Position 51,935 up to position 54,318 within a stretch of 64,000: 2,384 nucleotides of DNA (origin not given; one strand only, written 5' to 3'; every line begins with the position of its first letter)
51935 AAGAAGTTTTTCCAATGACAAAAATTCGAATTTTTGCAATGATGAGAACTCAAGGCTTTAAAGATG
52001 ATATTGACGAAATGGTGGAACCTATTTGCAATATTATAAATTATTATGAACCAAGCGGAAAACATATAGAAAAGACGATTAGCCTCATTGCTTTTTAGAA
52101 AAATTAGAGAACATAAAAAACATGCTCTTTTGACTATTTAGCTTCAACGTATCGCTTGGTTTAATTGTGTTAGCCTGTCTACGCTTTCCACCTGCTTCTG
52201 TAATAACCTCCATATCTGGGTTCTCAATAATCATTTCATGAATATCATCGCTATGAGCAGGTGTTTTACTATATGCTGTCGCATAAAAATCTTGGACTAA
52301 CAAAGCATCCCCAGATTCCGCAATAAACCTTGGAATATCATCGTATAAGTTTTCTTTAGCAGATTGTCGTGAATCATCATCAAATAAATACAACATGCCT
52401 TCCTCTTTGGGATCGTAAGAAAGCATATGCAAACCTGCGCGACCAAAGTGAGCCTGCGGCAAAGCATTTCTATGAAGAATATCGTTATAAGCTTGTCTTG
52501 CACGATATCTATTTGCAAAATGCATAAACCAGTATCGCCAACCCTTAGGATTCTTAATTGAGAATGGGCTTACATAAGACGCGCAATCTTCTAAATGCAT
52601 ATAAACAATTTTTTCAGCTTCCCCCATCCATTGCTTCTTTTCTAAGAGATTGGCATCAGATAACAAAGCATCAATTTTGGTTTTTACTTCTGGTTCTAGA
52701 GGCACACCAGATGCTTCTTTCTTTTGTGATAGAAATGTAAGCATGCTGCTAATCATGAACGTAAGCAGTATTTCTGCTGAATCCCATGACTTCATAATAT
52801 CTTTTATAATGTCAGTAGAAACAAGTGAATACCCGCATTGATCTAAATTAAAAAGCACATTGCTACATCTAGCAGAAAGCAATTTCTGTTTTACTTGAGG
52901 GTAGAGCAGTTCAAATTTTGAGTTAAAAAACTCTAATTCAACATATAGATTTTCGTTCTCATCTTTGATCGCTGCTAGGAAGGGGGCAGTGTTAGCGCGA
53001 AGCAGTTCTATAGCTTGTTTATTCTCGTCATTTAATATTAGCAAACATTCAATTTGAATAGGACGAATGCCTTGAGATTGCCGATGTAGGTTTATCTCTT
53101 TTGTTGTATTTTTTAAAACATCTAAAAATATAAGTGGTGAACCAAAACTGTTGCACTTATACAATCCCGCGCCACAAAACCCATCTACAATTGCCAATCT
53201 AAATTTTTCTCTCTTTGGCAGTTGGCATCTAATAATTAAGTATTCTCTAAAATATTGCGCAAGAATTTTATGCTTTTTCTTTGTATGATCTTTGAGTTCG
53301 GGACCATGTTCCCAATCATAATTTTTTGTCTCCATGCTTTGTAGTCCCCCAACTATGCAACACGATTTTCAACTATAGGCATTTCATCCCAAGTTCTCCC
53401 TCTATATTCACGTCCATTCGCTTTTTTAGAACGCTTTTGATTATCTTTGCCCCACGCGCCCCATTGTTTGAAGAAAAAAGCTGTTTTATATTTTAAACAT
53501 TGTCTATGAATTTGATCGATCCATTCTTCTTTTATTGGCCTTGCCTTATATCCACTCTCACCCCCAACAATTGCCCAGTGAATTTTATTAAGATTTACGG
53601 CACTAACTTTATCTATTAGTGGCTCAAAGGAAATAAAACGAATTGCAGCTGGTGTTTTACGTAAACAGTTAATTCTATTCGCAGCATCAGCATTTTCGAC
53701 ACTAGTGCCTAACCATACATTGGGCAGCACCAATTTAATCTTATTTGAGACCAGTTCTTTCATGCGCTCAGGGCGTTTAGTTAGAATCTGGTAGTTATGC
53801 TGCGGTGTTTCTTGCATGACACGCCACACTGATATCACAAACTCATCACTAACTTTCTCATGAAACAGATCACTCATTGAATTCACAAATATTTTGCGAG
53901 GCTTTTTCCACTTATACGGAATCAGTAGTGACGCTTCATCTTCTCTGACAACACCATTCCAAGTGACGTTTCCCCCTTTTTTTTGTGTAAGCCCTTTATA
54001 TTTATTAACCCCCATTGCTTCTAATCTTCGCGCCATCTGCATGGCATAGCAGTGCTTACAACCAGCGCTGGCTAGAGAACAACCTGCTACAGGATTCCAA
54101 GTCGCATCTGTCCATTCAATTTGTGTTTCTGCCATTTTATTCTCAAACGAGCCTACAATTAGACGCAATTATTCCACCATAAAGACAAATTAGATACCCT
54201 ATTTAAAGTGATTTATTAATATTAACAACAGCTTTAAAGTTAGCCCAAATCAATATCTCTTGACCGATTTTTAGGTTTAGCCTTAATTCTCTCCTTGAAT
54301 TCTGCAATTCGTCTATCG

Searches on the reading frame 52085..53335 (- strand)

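Call 10: search_protein_families(library=pfam, proteins=[window:52085-53335:-], max_evalue=0.01)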
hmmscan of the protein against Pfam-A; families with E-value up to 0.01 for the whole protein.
window:52085-53335:- (416 aa): 1 family
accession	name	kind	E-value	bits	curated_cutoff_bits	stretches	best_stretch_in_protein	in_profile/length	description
PF22560.2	GMT-wHTH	-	1.3e-06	29.2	27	1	306-370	1-70/82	GMT-like wHTH domain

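Call 11: search_protein_families(library=padloc, proteins=[window:52085-53335:-], max_evalue=0.01)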
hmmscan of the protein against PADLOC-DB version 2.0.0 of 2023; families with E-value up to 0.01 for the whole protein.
window:52085-53335:- (416 aa): 5 families
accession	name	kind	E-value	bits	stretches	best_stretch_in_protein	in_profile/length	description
PDLC04566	PDC-M30A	-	5.1e-25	86.3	1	13-275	9-252/372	-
PDLC04568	PDC-M30A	-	2.3e-22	77.8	1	13-338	10-303/368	-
PDLC04567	PDC-M30A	-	3.7e-07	27.5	1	14-203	11-195/381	-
PDLC04636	PDC-M41A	-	0.00023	19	1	17-76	9-55/281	-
PDLC04635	PDC-M41A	-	0.00061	17.8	1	16-61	10-55/298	-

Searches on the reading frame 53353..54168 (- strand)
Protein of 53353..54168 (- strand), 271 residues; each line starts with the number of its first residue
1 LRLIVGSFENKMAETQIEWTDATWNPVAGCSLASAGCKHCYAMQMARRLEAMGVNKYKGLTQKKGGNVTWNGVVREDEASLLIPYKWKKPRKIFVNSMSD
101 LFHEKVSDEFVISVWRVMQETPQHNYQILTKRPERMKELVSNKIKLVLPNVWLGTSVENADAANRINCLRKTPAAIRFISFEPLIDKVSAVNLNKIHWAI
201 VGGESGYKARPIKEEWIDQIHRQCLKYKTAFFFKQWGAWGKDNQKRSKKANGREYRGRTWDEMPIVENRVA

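Call 10: search_protein_families(library=pfam, proteins=[window:53353-54168:-], max_evalue=0.01)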
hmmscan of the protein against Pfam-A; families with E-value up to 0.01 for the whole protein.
window:53353-54168:- (271 aa): 2 families
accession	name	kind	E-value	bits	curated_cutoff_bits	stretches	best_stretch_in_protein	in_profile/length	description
PF07505.17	DUF5131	-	1.5e-102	342.7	28.9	1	14-264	1-243/243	Protein of unknown function (DUF5131)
PF17338.8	GP88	-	1.3e-05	25.6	24.4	1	29-175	37-180/230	Gene product 88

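Call 11: search_protein_families(library=padloc, proteins=[window:53353-54168:-], max_evalue=0.01)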
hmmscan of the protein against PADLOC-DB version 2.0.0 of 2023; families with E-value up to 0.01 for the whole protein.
window:53353-54168:- (271 aa): 2 families
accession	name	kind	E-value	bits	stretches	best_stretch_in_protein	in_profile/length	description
PDLC04639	PDC-M41B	-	2e-102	339.7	1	12-267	1-236/241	-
PDLC04569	PDC-M30B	-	2e-98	326.7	1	12-268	1-237/241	-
